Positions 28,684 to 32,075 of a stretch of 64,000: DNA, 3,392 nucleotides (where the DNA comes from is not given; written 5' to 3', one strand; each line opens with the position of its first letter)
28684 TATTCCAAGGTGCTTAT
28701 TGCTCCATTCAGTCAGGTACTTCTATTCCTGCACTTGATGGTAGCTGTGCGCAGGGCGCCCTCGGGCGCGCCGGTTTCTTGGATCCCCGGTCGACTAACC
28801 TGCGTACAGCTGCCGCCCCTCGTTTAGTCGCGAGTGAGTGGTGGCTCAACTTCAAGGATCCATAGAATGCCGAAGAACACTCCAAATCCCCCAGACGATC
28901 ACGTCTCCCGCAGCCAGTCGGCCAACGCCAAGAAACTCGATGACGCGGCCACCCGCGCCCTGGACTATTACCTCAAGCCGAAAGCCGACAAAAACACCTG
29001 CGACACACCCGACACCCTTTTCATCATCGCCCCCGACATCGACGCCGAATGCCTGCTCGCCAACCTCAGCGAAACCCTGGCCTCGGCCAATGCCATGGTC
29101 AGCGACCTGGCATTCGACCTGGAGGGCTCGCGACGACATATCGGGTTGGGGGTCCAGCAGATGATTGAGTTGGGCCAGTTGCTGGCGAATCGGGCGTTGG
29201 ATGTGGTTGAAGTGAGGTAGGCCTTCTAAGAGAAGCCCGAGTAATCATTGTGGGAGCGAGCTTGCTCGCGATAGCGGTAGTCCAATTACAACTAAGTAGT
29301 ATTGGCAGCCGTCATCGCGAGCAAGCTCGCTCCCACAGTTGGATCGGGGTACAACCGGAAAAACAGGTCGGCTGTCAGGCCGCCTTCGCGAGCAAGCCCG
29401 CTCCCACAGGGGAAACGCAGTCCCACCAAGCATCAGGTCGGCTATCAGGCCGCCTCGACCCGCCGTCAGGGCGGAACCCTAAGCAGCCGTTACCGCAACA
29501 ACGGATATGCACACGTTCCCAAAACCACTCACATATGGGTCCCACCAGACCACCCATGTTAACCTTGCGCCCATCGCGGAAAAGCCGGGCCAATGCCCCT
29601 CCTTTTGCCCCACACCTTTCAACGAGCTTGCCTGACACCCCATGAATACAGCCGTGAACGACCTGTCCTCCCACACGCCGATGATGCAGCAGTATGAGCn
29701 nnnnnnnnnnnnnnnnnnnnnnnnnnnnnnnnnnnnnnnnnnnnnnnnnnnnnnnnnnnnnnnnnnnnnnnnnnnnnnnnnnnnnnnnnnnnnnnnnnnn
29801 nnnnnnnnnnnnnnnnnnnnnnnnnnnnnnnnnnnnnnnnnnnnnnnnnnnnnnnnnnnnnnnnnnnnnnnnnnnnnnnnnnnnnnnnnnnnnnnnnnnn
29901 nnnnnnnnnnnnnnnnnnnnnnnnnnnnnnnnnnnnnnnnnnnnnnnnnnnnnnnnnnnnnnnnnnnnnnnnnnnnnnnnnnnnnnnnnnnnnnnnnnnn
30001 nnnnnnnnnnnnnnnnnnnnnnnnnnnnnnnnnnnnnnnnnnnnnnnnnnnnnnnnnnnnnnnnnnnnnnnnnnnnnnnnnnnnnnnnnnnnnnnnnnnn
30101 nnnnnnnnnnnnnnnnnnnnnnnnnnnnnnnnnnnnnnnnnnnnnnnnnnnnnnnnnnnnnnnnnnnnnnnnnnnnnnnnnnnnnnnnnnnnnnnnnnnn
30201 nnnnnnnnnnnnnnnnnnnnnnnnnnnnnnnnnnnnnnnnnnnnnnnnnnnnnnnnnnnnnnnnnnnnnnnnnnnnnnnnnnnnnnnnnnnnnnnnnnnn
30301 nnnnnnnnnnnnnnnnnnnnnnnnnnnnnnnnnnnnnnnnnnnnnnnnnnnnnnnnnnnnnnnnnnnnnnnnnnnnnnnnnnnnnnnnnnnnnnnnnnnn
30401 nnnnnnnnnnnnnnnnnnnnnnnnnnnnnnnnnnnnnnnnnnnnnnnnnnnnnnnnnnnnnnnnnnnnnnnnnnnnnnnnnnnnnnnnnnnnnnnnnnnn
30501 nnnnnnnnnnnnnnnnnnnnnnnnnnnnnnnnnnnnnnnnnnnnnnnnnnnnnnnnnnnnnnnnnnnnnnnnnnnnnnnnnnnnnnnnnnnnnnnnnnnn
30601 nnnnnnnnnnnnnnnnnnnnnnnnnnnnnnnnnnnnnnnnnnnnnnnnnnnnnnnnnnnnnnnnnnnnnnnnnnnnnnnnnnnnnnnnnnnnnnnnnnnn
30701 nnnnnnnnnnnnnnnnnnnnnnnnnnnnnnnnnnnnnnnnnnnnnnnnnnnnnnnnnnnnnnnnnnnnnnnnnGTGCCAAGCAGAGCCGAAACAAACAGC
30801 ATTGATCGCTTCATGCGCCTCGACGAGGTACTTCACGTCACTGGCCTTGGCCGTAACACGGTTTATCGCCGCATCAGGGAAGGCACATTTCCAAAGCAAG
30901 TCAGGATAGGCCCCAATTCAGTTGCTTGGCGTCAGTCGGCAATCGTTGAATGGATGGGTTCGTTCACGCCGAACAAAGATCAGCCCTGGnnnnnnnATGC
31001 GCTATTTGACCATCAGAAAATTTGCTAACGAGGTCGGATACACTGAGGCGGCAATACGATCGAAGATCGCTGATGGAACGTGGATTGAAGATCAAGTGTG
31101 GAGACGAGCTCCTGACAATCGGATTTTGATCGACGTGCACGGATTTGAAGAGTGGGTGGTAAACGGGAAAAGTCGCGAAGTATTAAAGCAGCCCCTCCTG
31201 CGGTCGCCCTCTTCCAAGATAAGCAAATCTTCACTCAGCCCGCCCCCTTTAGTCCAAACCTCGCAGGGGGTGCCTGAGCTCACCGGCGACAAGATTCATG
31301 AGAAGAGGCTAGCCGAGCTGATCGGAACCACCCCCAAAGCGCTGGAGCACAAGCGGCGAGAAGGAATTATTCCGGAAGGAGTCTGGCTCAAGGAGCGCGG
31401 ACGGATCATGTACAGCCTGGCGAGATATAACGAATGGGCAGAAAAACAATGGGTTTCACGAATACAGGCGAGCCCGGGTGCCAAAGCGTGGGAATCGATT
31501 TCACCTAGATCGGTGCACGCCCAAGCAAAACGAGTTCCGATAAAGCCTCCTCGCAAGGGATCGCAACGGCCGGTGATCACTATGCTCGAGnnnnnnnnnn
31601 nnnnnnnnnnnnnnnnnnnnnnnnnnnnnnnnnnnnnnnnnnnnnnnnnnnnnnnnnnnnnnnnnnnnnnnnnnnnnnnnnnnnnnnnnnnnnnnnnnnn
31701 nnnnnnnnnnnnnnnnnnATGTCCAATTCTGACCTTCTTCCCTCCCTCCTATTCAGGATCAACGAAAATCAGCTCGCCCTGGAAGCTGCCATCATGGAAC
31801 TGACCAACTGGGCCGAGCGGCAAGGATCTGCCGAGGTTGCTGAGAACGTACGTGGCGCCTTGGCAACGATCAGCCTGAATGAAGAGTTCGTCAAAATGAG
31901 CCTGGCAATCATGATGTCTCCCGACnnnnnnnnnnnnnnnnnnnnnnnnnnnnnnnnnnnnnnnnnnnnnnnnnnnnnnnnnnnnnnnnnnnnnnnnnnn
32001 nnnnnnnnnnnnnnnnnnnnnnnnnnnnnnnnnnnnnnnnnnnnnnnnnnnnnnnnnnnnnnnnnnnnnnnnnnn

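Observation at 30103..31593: Poly-excisionase cassette: five divergent Xis/AlpA-type domains in tandem with no adjacent integrase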

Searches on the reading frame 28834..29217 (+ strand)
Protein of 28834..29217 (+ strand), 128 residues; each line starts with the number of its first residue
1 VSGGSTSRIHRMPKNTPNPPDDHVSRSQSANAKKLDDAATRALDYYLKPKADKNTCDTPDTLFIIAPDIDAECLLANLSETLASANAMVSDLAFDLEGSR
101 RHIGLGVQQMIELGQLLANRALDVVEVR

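Call 6: search_protein_families(library=pfam, proteins=[window:28834-29217:+], max_evalue=0.1)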
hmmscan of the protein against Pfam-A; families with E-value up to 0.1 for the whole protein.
window:28834-29217:+ (128 aa): 1 family
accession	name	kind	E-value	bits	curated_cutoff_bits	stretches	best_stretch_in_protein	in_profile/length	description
PF19619.4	DUF6124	-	1.3e-31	108.7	27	1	62-123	1-62/63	Family of unknown function (DUF6124)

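Call 7: search_protein_families(library=phrogs, proteins=[window:28834-29217:+], max_evalue=0.01)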
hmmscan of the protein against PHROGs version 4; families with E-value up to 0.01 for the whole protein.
window:28834-29217:+ (128 aa): 0 families

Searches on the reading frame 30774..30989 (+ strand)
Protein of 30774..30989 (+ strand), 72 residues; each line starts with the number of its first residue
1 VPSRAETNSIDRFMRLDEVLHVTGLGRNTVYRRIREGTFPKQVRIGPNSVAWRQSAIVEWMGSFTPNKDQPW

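Call 6: search_protein_families(library=pfam, proteins=[window:30774-30989:+], max_evalue=0.1)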
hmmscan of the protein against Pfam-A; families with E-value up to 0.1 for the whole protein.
window:30774-30989:+ (72 aa): 2 families
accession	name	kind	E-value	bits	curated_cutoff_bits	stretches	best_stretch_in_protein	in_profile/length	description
PF05930.18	Phage_AlpA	-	9.9e-19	67.4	21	1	11-61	1-51/51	Prophage CP4-57 regulatory protein (AlpA)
PF12728.13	HTH_17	-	1.7e-05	25.4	27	1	14-61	2-47/51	Helix-turn-helix domain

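Call 7: search_protein_families(library=phrogs, proteins=[window:30774-30989:+], max_evalue=0.01)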
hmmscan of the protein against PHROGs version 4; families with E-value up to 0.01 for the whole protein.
window:30774-30989:+ (72 aa): 4 families
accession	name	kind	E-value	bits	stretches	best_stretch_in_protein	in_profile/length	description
phrog_2790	-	integration and excision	3.6e-13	50.3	1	9-63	24-78/100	excisionase and transcriptional regulator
phrog_66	-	integration and excision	7.1e-12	46.7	1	4-68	84-147/412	excisionase and transcriptional regulator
phrog_9834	-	integration and excision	0.00061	21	1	4-57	18-70/86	excisionase and transcriptional regulator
phrog_25262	-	unknown function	0.0013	19.7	1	11-62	32-82/106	-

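Call 16: search_protein_families(library=ncbifam, proteins=[window:30774-30989:+], max_evalue=0.1)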
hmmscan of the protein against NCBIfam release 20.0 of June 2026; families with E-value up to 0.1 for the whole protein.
window:30774-30989:+ (72 aa): 2 families
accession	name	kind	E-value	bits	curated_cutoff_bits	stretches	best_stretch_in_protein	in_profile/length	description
NF047737.1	antiphage_MADS1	equivalog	0.014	15.6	80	1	11-41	1-31/49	methylation-associated defense system helix-turn-helix domain-containing protein MAD1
TIGR01764.1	excise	domain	0.062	13.7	28.8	1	13-40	1-28/49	excisionase family DNA-binding protein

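Call 94: search_solved_structures(query=window:30813-30989:+, max_evalue=1, show_alignments=2)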
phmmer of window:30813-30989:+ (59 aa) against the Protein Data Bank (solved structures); distinct sequences matched with E-value up to 1: 2.
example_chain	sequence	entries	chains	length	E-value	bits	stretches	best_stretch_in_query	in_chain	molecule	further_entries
8c3t_A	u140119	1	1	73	0.00023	24.7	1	5-57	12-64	AlpA family phage regulatory protein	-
1z4h_A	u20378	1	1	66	0.73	13.7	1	6-32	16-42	Tor inhibition protein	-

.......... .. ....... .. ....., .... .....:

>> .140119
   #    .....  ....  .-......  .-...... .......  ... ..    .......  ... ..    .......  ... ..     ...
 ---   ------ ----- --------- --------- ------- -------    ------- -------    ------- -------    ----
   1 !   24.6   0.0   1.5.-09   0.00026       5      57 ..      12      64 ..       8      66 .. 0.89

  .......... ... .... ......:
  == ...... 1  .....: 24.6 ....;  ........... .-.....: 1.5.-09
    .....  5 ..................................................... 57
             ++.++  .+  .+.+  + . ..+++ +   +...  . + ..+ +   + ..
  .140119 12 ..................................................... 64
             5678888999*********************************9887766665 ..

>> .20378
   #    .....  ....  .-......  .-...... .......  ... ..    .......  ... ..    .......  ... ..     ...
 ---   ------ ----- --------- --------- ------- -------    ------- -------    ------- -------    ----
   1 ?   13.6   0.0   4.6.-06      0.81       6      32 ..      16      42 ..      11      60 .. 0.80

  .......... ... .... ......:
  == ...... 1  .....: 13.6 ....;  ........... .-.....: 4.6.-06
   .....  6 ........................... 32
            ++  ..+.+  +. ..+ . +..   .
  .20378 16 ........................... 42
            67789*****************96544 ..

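Call 100: search_protein_families(library=padloc, proteins=[window:30774-30989:+], max_evalue=0.01)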
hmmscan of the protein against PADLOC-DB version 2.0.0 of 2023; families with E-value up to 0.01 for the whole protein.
window:30774-30989:+ (72 aa): 1 family
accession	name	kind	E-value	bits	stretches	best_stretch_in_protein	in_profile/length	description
PDLC04133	mad1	-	0.00012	20.4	1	12-46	4-37/60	mads_1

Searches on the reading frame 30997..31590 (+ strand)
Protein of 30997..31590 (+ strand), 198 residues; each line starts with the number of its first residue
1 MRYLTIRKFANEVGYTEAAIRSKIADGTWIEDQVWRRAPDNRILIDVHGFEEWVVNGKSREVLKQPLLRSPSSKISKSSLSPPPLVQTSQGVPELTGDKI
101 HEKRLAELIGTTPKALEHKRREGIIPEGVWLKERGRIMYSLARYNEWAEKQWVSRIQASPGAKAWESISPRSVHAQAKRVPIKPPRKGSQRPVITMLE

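Call 6: search_protein_families(library=pfam, proteins=[window:30997-31590:+], max_evalue=0.1)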
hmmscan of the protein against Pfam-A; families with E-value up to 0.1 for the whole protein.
window:30997-31590:+ (198 aa): 1 family
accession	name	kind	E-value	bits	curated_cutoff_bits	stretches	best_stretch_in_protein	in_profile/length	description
PF10743.14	Phage_Cox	-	0.0031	17.8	27.5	0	94-126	6-38/87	Regulatory phage protein cox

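Call 7: search_protein_families(library=phrogs, proteins=[window:30997-31590:+], max_evalue=0.01)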
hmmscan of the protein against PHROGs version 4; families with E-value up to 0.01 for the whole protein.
window:30997-31590:+ (198 aa): 4 families
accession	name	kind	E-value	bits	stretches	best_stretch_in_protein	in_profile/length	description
phrog_9668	-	integration and excision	7.9e-48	162.3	2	94-197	10-113/114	excisionase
phrog_539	-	integration and excision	2.7e-09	37.6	2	2-59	12-75/80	excisionase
phrog_66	-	integration and excision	0.0019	18.9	1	91-179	85-171/412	excisionase and transcriptional regulator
phrog_575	-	integration and excision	0.0091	17.1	0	2-29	12-39/71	Cox-like excisionase and repressor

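Call 13: find_related_loci(query=window:30997-31590:+, collection=viral_contigs, flank=6000)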
Query window:30997-31590:+ (198 aa) in viral_contigs; peptide patterns used: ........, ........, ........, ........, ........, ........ (x = any residue, [..] = any of these).
39 stretches matched a pattern; 31 encode a relative of the query (tblastn E <= 1e-3); 31 distinct loci.
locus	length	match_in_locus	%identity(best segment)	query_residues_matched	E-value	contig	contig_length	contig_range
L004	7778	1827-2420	76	1-198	2e-101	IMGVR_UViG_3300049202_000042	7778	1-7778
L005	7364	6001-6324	54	90-196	2e-25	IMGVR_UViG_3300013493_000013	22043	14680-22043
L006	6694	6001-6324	53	90-196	2e-25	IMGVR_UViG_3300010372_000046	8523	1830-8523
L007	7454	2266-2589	52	90-196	3e-25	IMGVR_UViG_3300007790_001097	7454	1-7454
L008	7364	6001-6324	53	90-196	1e-24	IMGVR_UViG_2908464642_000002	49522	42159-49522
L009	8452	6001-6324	53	90-196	1e-24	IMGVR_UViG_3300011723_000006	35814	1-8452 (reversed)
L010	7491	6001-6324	53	90-196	1e-24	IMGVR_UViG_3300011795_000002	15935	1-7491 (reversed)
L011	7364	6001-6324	53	90-196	1e-24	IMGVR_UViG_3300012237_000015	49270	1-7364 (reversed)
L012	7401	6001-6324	53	90-196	1e-24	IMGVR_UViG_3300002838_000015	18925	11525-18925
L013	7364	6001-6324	53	90-196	1e-24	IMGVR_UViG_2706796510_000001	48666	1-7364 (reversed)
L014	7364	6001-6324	53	90-196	1e-24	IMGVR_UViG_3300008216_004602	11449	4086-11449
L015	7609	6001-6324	53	90-196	1e-24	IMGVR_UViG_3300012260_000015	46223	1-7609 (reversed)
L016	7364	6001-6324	53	90-196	1e-24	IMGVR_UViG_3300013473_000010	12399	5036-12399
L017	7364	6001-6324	53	90-196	1e-24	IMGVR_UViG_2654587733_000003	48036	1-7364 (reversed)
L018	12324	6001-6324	53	90-196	1e-24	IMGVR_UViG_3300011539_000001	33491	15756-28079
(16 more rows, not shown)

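Call 16: search_protein_families(library=ncbifam, proteins=[window:30997-31590:+], max_evalue=0.1)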
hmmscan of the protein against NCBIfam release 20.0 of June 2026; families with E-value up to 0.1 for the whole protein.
window:30997-31590:+ (198 aa): 0 families

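Call 19: search_solved_structures(query=window:30997-31590:+, max_evalue=10)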
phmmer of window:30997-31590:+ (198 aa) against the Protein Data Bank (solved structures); distinct sequences matched with E-value up to 10: 0.

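Call 43: search_dna_similar(query=window:30997-31590:+, collection=phages, mode=protein, max_rows=30, max_evalue=0.001)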
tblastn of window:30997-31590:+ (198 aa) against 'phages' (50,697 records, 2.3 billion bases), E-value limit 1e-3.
Records with a match: 54; places in all: 54; records where one place covers at least 80% of the query: 0.
Best place of each record, by identity: 60-80% 10; <60% 44.
By first word of the organism name: Pseudomonas 40; Bordetella 5; Ralstonia 3; Acidovorax 2; Aeromonas 2; Burkholderia 1; Halomonas 1.
By host as written in the record: Pseudomonas aeruginosa 12; - 12; Pseudomonas aeruginosa PA14 4; Pseudomonas aeruginosa ST773 (NDM-1-producing) 3; Pseudomonas sp. 1-1-1b 2; Ralstonia pseudosolanacearum I-15 (MT017) 2; Bordetella bronchiseptica 2; Acidovorax citrulli 2; and 14 more.
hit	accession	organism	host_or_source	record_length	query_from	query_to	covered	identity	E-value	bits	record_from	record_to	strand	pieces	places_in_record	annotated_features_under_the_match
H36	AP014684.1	Pseudomonas phage PS-1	Pseudomonas sp. 1-1-1b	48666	90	196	54%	53.2%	1e-20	94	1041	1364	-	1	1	hypothetical protein | integrase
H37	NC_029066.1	Pseudomonas phage PS-1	Pseudomonas sp. 1-1-1b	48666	90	196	54%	53.2%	1e-20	94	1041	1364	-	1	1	excisionase | site-specific integrase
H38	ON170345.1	Ralstonia phage YO375_1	Ralstonia solanacearum R300, UW27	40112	1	184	70%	37.1%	4e-6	98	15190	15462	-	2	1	record has no annotation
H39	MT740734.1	Ralstonia phage Dina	Ralstonia pseudosolanacearum I-15 ...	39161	5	184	68%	37.4%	1e-4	94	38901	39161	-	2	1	intQ: putative defective protein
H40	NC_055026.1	Ralstonia phage Dina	Ralstonia pseudosolanacearum I-15 ...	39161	5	184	68%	37.4%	1e-4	94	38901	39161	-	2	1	intQ: integrase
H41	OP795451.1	Pseudomonas phage PseuP_224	Pseudomonas protegens CEMTC 4060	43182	98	197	51%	48.0%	3e-14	76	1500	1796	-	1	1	hypothetical protein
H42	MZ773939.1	Pseudomonas phage PP9W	Pseudomonas aeruginosa P9W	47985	98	197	51%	46.1%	3e-16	82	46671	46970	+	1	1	integrase family protein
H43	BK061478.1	Pseudomonas phage vB_PaeS-D14E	Pseudomonas aeruginosa strain 3-38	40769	98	197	51%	46.1%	3e-16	81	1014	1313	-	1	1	Integrase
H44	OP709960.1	Pseudomonas phage zjk6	Pseudomonas aeruginosa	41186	98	197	51%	46.1%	3e-16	81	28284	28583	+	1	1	hypothetical protein (x2)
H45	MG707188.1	Pseudomonas phage TC7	Pseudomonas aeruginosa PA1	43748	98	197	51%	46.1%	4e-16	81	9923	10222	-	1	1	site-specific integrase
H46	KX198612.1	Pseudomonas phage MD8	Pseudomonas aeruginosa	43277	98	197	51%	46.1%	6e-16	81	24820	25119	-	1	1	integrase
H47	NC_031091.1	Pseudomonas phage MD8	Pseudomonas aeruginosa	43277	98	197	51%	46.1%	6e-16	81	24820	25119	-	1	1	integrase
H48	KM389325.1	Pseudomonas phage F_ET2439sp/ET602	-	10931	98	188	46%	42.9%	1e-10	66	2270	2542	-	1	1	record has no annotation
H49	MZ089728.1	Pseudomonas phage PSA04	wastewater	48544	98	188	46%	42.9%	1e-10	66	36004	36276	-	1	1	integrase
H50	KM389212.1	Pseudomonas phage JBD88b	-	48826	98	188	46%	42.9%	1e-10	66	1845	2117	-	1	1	record has no annotation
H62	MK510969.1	Pseudomonas phage vB_Pae_CF60a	Pseudomonas aeruginosa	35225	1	63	32%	57.8%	7e-16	81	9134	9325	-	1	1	hypothetical protein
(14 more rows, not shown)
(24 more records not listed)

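Call 44: get_annotated_region(hit=H62, flank=3000)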
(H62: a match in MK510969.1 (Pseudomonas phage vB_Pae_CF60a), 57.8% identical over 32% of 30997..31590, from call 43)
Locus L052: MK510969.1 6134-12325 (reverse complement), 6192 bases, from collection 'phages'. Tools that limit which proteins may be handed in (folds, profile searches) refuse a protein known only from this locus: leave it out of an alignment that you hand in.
description: Pseudomonas phage vB_Pae_CF60a, partial genome.
organism: Pseudomonas phage vB_Pae_CF60a (NCBI taxid 2563581)
taxonomy: Viruses; Duplodnaviria; Heunggongvirae; Uroviricota; Caudoviricetes
host: Pseudomonas aeruginosa; source: lung of cystic fibrosis patients; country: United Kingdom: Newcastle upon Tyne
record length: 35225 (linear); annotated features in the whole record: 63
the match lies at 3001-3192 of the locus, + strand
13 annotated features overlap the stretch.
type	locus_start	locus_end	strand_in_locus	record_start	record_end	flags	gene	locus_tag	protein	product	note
CDS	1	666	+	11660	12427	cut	-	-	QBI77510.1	hypothetical protein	-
CDS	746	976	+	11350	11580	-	-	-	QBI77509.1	transcriptional regulator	Phage transcriptional regulator Mnt (ACLAME 243)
CDS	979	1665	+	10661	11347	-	-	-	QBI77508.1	hypothetical protein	-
CDS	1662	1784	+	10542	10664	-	-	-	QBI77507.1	hypothetical protein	-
CDS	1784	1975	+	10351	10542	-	-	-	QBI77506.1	hypothetical protein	-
CDS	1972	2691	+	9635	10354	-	-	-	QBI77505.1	hypothetical protein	-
CDS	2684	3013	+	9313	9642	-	-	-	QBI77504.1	hypothetical protein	-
CDS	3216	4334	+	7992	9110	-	-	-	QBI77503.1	putative transposase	-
CDS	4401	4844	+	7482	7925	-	-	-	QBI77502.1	hypothetical protein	prophage ps3 protein 01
CDS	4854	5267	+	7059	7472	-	-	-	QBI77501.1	hypothetical protein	-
CDS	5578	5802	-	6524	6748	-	-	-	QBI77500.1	hypothetical protein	-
CDS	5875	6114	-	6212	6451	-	-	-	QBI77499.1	hypothetical protein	-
CDS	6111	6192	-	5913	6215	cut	-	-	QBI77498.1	hypothetical protein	FIG00958463: hypothetical protein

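Call 49: search_protein_representatives(protein=window:30997-31590:+)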
Query: 198 residues. Proteins with E-value up to 0.001 (for the whole library): 615; up to 1e-10: 75; up to 1e-30: 1. The best 150 are listed.
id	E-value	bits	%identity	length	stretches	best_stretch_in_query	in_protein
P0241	7.4e-79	280.4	75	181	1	1-197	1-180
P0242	1.7e-29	119.4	59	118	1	94-197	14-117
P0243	9.5e-29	116.9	54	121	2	5-59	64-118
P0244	3.1e-17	79.3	54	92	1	1-85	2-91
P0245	9.1e-17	77.8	41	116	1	88-197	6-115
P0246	1.7e-16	77.0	49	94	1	105-196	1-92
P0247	2.3e-16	76.5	53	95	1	2-75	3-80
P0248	6.6e-16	75.0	53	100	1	2-74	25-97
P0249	8.6e-16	74.6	54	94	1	2-85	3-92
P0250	1.4e-15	73.9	59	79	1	2-59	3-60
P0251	1.8e-15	73.6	48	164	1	2-80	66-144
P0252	1.9e-15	73.5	49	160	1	3-89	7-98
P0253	2.9e-15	72.9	42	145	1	89-197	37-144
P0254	4.8e-15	72.2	51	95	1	2-87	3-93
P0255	6.6e-15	71.8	58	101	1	1-59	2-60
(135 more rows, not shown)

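Call 50: find_encoding_contigs(protein=P0244, flank=5000, max_places=4)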
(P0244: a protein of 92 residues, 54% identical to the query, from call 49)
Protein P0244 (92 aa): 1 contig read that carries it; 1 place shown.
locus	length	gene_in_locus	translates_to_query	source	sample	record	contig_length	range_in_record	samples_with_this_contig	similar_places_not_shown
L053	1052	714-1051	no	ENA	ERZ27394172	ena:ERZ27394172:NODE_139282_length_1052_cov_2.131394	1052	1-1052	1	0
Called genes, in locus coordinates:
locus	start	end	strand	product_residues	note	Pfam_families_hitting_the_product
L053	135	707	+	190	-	PF01541:GIY-YIG (faint)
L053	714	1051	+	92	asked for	?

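Call 51: find_encoding_contigs(protein=P0250, flank=5000, max_places=4)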
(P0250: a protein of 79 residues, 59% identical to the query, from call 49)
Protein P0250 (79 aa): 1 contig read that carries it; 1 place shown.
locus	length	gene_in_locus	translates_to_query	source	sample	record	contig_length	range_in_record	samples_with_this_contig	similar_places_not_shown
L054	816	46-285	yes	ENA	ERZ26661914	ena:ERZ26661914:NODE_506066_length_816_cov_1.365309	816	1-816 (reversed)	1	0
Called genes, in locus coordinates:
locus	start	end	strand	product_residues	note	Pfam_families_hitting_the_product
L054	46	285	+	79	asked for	-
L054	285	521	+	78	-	PF13986:DUF4224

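Call 70: search_protein_families(library=pfam, proteins=[L052:3156-4331:+], max_evalue=0.01)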
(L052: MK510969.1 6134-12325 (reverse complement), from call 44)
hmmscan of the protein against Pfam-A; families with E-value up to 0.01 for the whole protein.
L052:3156-4331:+ (392 aa): 6 families
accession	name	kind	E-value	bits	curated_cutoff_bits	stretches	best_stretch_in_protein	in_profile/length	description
PF12167.14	Arm-DNA-bind_2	-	5.3e-21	74.8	22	1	6-69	2-65/65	Arm DNA-binding domain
PF00589.27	Phage_integrase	-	8.3e-16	58.7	27.1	1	192-359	6-165/172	Phage integrase family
PF14659.12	Phage_int_SAM_3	-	2.2e-07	31.4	22.6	1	83-138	2-57/58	Phage integrase, N-terminal SAM-like domain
PF13102.12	Phage_int_SAM_5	-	0.00041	21.1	22.3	1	130-171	53-94/98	Phage integrase SAM-like domain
PF22022.2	Phage_int_M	-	0.0032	18.1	27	1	89-174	7-94/96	Phage integrase central domain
PF15781.12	ParE-like_toxin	-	0.0048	17.3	28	0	280-339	22-79/87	ParE-like toxin of type II bacterial toxin-antitoxin system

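Call 100: search_protein_families(library=padloc, proteins=[window:30997-31590:+], max_evalue=0.01)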
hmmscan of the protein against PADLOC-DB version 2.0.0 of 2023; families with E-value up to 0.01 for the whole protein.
window:30997-31590:+ (198 aa): 1 family
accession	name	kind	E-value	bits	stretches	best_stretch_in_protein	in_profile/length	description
PDLC04133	mad1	-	0.00021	19.5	0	1-53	3-50/60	mads_1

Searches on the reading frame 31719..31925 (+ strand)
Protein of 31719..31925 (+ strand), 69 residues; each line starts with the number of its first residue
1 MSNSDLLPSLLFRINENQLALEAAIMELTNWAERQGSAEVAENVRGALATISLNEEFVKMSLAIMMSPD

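Call 6: search_protein_families(library=pfam, proteins=[window:31719-31925:+], max_evalue=0.1)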
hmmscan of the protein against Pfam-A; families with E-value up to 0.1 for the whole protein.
window:31719-31925:+ (69 aa): 1 family
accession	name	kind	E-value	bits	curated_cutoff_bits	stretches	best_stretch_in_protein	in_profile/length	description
PF02768.20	DNA_pol3_beta_3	-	0.097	12.9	27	1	12-63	39-85/121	DNA polymerase III beta subunit, C-terminal domain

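Call 7: search_protein_families(library=phrogs, proteins=[window:31719-31925:+], max_evalue=0.01)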
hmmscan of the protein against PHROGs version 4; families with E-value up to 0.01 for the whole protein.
window:31719-31925:+ (69 aa): 1 family
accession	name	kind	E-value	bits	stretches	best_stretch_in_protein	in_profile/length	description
phrog_12397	-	unknown function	5.7e-33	113.6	1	1-68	1-68/69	-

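Call 16: search_protein_families(library=ncbifam, proteins=[window:31719-31925:+], max_evalue=0.1)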
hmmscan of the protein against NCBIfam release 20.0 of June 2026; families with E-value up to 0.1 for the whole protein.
window:31719-31925:+ (69 aa): 0 families

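Call 100: search_protein_families(library=padloc, proteins=[window:31719-31925:+], max_evalue=0.01)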
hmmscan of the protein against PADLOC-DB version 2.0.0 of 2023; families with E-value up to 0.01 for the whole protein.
window:31719-31925:+ (69 aa): 0 families
